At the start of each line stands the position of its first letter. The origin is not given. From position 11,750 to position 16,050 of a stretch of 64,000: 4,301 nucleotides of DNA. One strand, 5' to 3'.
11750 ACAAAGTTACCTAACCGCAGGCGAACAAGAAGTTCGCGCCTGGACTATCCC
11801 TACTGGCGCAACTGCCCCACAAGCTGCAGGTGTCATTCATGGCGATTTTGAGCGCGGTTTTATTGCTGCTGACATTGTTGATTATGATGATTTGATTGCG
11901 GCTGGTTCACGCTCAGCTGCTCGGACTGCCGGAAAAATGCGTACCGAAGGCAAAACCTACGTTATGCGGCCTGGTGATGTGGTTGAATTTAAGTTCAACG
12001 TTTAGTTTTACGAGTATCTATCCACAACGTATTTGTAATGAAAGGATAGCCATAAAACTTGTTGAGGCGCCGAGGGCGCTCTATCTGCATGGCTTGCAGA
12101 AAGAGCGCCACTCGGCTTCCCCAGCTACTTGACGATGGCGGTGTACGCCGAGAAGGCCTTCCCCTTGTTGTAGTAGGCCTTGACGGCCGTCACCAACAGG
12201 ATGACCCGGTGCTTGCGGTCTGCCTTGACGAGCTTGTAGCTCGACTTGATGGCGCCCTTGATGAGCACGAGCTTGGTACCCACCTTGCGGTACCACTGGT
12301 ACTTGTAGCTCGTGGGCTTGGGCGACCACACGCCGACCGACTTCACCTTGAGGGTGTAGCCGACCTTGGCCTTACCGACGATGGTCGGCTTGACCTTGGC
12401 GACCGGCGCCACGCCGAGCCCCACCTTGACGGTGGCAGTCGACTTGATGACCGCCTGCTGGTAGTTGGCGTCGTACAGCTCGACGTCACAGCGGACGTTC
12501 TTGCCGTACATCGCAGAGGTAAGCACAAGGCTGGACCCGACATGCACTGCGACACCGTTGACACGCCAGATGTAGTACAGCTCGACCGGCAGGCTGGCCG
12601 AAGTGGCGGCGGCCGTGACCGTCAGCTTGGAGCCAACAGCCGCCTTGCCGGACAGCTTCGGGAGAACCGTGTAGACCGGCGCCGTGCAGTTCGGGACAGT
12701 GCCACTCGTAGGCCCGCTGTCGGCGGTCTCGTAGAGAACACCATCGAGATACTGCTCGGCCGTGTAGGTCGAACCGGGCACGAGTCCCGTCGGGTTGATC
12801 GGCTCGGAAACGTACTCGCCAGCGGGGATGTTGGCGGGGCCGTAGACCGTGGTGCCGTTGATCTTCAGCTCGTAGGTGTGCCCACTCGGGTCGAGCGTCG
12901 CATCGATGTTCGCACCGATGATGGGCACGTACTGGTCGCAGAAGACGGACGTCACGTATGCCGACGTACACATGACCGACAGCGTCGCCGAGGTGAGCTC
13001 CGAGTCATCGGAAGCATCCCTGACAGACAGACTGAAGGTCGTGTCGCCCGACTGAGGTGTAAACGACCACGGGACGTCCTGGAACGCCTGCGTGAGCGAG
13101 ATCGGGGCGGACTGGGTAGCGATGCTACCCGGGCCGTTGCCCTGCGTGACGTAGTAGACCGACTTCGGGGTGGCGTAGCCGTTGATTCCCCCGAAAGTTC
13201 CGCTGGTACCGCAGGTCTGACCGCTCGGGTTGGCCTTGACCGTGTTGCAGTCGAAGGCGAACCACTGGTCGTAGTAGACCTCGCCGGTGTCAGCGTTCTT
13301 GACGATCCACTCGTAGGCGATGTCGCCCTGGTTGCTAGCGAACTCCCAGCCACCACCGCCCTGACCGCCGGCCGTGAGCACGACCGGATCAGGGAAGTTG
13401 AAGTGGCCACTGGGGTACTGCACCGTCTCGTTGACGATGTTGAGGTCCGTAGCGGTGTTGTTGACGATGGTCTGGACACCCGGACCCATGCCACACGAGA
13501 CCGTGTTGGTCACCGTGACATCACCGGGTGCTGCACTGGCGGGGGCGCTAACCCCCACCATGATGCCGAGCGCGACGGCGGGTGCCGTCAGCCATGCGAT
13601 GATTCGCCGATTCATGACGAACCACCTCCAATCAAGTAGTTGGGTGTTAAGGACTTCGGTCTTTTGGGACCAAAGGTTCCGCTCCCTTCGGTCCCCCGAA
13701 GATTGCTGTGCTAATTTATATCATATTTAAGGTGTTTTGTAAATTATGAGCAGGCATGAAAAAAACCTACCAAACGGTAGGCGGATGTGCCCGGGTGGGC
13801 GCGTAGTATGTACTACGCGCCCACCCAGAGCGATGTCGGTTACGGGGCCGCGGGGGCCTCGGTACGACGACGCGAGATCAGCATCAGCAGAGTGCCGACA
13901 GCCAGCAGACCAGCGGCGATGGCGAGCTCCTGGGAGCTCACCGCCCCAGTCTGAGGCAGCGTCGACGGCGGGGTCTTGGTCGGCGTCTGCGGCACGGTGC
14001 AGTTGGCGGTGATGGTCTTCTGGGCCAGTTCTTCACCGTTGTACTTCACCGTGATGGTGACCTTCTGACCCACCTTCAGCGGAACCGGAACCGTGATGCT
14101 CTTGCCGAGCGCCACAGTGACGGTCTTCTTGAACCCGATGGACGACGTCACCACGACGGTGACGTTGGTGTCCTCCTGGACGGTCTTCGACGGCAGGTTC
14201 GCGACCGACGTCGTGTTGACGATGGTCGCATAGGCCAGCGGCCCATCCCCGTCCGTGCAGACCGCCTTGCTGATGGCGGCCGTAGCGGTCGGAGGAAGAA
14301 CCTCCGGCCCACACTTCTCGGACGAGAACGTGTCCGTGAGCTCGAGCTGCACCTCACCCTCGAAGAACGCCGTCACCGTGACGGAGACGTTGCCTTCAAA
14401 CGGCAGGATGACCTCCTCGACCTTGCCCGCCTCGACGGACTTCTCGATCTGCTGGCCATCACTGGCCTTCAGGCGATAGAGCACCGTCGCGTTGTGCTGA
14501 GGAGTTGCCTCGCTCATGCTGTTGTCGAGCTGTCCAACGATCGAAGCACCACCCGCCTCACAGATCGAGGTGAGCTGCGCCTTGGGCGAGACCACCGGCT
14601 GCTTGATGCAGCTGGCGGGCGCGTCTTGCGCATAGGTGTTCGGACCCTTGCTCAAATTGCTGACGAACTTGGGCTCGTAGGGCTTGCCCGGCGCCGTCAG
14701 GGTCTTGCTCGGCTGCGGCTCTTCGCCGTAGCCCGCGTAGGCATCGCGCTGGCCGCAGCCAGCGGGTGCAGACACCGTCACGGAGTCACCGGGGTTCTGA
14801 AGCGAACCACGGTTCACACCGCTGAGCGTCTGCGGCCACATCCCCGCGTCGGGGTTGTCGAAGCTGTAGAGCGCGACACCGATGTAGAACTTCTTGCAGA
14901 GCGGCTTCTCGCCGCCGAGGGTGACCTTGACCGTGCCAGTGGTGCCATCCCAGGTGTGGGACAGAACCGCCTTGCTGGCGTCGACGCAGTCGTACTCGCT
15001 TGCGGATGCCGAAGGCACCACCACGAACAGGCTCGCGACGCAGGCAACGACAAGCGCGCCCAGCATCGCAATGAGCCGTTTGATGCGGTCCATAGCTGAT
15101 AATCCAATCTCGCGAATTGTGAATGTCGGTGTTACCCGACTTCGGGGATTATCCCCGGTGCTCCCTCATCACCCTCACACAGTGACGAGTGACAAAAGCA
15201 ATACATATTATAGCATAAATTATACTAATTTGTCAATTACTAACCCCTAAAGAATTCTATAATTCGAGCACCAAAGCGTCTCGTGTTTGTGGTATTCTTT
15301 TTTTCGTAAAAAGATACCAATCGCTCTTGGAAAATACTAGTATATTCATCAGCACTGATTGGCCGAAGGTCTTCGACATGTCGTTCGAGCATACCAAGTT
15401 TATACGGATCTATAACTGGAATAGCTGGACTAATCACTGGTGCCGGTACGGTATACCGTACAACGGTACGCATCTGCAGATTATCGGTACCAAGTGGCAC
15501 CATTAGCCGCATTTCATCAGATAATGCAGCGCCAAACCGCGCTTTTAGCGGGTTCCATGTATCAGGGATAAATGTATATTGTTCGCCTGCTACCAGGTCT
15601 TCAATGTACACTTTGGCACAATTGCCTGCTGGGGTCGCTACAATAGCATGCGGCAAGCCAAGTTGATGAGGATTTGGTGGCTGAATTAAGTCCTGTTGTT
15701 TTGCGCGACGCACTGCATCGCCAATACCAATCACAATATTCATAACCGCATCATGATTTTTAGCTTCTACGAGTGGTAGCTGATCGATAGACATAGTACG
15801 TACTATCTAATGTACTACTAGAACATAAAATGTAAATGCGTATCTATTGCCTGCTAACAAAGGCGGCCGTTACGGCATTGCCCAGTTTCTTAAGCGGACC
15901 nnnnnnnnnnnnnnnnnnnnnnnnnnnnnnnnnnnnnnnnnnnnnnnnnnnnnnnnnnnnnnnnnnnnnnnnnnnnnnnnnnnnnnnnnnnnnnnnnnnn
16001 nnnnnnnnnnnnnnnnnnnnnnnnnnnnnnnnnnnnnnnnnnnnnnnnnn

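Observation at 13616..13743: Both GC-rich genes sit behind native-style AT-rich promoters and share a leader motif (cassette-like organisation)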

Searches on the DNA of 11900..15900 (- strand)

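Call 7: search_rna_families(source=window, start=11900, end=15900, threshold=evalue, max_evalue=10, show_alignments=3)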
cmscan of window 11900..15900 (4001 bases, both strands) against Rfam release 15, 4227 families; matches with E-value up to 10: 2.
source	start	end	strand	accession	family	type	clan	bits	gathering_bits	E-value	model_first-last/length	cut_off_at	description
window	12057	12129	+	RF00939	mir-504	Gene; miRNA;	-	17.4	57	7.3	1-78/78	no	mir-504 microRNA precursor family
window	13737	13840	-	RF00058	HgcF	Gene; snRNA; snoRNA; HACA-box;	-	16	70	1.5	1-168/168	no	HgcF RNA (Pab35)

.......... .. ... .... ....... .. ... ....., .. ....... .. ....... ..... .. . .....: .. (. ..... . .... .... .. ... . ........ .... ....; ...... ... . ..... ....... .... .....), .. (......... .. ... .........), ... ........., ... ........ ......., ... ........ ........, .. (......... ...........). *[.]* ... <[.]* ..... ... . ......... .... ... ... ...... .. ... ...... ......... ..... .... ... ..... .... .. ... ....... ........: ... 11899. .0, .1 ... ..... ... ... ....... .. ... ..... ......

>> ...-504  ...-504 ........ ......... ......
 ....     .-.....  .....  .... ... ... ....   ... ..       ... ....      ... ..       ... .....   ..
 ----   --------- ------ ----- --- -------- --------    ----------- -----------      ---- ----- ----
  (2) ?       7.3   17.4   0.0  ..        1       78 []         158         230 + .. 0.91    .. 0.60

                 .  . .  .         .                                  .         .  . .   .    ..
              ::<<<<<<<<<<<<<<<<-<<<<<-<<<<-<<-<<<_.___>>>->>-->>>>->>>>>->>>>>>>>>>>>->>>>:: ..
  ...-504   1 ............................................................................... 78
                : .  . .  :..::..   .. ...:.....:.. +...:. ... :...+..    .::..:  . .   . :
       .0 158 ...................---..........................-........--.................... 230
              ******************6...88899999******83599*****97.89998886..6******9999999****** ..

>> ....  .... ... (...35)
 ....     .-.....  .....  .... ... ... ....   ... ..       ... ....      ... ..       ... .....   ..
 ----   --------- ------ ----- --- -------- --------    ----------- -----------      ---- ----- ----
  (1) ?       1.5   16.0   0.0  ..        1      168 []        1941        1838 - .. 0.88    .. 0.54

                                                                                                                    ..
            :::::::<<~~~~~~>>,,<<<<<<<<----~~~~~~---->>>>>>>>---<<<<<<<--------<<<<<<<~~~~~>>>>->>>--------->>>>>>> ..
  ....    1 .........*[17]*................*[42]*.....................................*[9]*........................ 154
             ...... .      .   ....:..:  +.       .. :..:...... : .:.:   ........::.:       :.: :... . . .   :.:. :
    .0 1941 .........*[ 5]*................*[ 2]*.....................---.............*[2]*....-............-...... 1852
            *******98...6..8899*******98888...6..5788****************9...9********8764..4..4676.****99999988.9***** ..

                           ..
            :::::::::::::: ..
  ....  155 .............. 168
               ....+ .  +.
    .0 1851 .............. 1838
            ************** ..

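Call 77: build_rna_model(alignment_id=A8, structure=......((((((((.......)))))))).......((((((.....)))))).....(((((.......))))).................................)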
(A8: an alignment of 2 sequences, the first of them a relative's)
Model R1 built from alignment A8 (2 sequences, 108 columns); structure: as given.
model positions 108; base pairs 19; branch points 2; effective number of sequences 0.85; information 0.591 bits per position. Calibrated on 0.2 Mb of random sequence (short: E-values are rough).
structure used (alignment columns):
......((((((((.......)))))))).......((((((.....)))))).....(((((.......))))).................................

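Call 78: search_with_rna_model(model_id=R1, sources=[window, L001, L003, L004, L005, L006, L007, L008, L009, L010, L011, L012, L013, L014, L015, L016, L017, L018, L019, L020, L021, L022, L023, L024, L025, L026, L027, L028, L029, L030, L031, L032, L033, L034, L035, L036, L037, L038, L039, L040, L041, L042, L043, L044, L045, L046, L047, L048, L049, L050, L051, L052, L053, L054, L055, L056, L057, L058, L059, L060, L061, L062, L063, L064, L065, L066, L067, L068, L069, L070, L071, L072, L073, L074, L075, L076, L077, L078, L079, L080, L081, L082, L083, L084, L090, L093, L094, L095, L096], max_evalue=10, make_alignment=true, show_alignments=6)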
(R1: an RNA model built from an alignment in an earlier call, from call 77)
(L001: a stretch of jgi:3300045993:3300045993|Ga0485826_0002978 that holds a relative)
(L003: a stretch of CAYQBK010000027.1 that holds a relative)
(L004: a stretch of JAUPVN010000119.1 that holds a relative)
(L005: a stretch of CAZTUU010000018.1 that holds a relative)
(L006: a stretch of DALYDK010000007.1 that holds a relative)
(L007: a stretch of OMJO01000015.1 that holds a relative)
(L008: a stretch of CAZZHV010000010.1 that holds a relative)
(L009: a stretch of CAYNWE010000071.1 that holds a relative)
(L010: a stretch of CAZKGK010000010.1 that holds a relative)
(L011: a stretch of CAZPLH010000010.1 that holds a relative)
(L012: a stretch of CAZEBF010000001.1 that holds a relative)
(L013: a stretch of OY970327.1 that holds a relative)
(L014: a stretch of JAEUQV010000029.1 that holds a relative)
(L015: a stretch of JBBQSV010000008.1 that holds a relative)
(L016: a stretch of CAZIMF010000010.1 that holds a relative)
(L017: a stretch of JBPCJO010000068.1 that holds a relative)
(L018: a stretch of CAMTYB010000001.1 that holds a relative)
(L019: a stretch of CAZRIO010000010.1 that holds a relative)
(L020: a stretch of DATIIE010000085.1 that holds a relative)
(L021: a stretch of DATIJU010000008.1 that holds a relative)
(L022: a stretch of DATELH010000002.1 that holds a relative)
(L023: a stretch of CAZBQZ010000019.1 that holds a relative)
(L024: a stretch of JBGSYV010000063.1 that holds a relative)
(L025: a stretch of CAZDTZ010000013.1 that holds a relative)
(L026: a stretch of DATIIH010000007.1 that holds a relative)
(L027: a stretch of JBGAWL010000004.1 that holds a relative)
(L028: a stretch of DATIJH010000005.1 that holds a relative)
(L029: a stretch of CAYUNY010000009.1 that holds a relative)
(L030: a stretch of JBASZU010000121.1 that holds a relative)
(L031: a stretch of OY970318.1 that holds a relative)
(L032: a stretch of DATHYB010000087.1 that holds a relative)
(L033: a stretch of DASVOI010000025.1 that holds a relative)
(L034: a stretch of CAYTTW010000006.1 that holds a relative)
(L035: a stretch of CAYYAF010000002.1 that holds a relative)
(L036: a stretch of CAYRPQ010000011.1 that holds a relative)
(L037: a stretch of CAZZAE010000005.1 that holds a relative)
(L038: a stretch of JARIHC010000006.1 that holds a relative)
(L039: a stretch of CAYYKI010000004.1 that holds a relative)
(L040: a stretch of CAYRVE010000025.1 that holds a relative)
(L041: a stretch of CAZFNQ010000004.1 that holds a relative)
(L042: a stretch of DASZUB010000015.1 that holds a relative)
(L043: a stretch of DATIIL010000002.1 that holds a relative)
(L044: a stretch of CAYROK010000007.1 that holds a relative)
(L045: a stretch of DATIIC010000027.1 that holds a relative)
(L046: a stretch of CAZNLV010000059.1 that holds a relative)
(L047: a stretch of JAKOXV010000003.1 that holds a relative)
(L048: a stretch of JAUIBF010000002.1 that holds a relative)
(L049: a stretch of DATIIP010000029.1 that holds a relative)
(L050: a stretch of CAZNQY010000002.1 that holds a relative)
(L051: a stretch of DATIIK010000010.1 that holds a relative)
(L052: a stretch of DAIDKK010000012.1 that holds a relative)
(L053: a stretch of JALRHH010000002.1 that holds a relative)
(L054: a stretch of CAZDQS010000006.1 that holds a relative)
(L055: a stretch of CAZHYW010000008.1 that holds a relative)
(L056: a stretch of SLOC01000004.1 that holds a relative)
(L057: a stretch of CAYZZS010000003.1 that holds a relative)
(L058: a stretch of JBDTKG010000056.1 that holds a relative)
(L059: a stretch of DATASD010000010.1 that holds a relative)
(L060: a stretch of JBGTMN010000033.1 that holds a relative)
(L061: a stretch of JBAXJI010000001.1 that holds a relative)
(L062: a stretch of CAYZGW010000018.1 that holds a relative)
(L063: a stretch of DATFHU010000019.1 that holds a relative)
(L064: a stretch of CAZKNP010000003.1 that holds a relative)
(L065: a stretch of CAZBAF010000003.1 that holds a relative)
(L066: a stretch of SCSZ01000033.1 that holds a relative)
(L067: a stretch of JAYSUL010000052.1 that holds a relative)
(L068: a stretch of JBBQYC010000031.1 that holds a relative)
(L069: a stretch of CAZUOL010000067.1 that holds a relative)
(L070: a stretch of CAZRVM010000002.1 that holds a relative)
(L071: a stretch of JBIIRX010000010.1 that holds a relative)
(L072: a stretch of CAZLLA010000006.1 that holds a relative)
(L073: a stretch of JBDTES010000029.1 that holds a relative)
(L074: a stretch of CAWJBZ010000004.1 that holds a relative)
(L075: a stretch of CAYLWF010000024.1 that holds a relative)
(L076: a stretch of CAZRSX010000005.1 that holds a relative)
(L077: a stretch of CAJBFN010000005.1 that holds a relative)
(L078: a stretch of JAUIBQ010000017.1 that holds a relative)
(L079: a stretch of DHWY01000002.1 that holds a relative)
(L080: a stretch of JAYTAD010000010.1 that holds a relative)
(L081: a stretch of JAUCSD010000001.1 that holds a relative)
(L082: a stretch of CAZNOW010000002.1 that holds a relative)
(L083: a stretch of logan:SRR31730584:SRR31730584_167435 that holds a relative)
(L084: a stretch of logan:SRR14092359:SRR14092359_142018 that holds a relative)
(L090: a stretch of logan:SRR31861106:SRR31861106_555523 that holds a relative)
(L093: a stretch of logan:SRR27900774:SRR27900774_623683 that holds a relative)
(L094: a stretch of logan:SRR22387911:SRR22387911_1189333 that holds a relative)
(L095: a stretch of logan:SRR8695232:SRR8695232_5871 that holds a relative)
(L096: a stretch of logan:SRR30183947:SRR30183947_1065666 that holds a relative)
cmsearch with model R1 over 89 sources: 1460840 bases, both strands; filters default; matches with E-value up to 10: 9.
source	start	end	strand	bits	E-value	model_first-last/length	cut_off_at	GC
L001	7050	7157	+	146.1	6.4e-43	1-108/108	no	0.46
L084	7894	8003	+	56.4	3.3e-14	1-108/108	no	0.5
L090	4897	5008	+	42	1.3e-09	1-108/108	no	0.51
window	15091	15194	-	40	6.1e-09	1-108/108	no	0.52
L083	1474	1581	+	33.9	5.1e-07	1-108/108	no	0.44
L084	7808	7928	-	15.8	0.34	1-108/108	no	0.34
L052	6054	6148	-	14.6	0.78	1-108/108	no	0.45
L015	2930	2979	-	11.9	6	1-108/108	no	0.4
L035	12201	12263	+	11.4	8.6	1-108/108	no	0.4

Alignment A9: 9 matches aligned to the model, 187 columns, each read 5' to 3' on its own strand. Consensus structure (alignment columns), stored with it:
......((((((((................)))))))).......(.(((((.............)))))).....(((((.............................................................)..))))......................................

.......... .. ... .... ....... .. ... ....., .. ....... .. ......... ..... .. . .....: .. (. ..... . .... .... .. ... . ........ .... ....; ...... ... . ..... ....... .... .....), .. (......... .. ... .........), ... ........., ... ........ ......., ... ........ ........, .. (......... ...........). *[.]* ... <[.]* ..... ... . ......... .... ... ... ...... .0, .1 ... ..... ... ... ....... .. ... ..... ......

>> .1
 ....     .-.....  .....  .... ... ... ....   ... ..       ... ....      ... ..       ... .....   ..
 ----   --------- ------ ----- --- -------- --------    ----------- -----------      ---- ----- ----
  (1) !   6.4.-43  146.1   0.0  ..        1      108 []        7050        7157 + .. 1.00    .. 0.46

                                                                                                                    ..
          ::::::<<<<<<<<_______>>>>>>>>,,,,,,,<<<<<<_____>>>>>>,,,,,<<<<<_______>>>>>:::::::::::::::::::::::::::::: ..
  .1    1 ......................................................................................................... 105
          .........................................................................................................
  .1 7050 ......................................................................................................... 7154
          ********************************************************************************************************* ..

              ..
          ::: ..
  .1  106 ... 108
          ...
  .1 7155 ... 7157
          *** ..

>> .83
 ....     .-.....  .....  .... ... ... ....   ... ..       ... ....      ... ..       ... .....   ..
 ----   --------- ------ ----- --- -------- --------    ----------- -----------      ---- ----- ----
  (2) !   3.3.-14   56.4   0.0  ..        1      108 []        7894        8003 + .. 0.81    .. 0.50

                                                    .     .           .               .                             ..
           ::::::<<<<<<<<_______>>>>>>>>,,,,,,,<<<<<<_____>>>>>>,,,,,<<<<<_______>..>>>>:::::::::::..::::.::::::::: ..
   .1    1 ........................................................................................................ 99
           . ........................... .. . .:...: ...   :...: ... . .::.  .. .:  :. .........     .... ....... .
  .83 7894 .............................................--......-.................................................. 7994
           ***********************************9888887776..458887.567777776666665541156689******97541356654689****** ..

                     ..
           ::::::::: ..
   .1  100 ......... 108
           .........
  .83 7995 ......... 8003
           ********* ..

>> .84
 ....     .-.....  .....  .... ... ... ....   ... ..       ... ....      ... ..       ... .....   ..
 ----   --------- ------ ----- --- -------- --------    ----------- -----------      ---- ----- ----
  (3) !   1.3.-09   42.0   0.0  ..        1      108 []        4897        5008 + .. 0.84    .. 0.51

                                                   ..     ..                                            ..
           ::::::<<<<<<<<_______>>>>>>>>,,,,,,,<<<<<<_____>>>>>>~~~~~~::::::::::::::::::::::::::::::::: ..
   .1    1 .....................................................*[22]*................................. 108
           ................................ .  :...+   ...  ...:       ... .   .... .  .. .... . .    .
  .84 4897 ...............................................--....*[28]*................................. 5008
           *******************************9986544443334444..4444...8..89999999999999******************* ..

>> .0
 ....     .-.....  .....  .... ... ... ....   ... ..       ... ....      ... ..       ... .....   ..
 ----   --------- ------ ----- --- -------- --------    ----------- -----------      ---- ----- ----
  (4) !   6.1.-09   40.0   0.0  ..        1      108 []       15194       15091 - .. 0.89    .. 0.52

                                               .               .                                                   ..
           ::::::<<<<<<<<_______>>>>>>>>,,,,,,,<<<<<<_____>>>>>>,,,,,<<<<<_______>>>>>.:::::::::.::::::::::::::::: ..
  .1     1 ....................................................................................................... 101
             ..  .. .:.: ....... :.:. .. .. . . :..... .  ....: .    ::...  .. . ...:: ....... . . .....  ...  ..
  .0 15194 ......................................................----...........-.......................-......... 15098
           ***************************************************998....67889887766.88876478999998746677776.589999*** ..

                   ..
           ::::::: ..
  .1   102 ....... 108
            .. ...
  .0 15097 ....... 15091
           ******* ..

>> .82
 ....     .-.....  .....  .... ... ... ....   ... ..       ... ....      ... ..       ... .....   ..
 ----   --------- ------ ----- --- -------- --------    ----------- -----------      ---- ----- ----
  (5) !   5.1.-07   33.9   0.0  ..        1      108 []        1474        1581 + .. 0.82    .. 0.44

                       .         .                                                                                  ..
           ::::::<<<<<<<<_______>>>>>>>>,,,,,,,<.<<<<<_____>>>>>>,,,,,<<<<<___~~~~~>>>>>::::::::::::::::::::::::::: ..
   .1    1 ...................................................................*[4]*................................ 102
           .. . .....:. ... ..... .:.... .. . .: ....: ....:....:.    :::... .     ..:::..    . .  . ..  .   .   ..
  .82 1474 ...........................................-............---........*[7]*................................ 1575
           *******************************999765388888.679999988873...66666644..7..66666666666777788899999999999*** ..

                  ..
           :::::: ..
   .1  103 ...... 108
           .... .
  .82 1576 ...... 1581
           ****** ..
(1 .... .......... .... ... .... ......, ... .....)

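Call 79: search_with_rna_model(model_id=R1, sources=[window, L001, L083, L084, L090], max_evalue=0.0001, make_alignment=true)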
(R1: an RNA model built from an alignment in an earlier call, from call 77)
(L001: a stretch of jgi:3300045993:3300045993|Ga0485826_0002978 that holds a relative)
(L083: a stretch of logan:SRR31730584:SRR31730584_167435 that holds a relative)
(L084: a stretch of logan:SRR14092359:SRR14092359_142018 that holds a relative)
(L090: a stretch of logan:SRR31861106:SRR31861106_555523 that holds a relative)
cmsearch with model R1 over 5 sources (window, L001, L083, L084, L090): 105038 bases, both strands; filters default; matches with E-value up to 0.0001: 5.
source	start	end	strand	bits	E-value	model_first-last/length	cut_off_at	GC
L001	7050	7157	+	146.1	4.6e-44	1-108/108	no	0.46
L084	7894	8003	+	56.4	2.4e-15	1-108/108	no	0.5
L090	4897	5008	+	42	9.7e-11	1-108/108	no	0.51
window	15091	15194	-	40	4.4e-10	1-108/108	no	0.52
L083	1474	1581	+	33.9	3.7e-08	1-108/108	no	0.44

Alignment A10: 5 matches aligned to the model, 144 columns, each read 5' to 3' on its own strand. Consensus structure (alignment columns), stored with it:
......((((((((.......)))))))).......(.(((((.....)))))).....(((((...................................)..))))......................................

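Call 94: build_rna_model(alignment_id=A12, structure=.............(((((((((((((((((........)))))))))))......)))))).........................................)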
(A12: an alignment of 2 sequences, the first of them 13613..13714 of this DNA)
Model R2 built from alignment A12 (2 sequences, 102 columns); structure: as given.
model positions 102; base pairs 17; branch points 0; effective number of sequences 0.86; information 0.588 bits per position. Calibrated on 0.2 Mb of random sequence (short: E-values are rough).
structure used (alignment columns):
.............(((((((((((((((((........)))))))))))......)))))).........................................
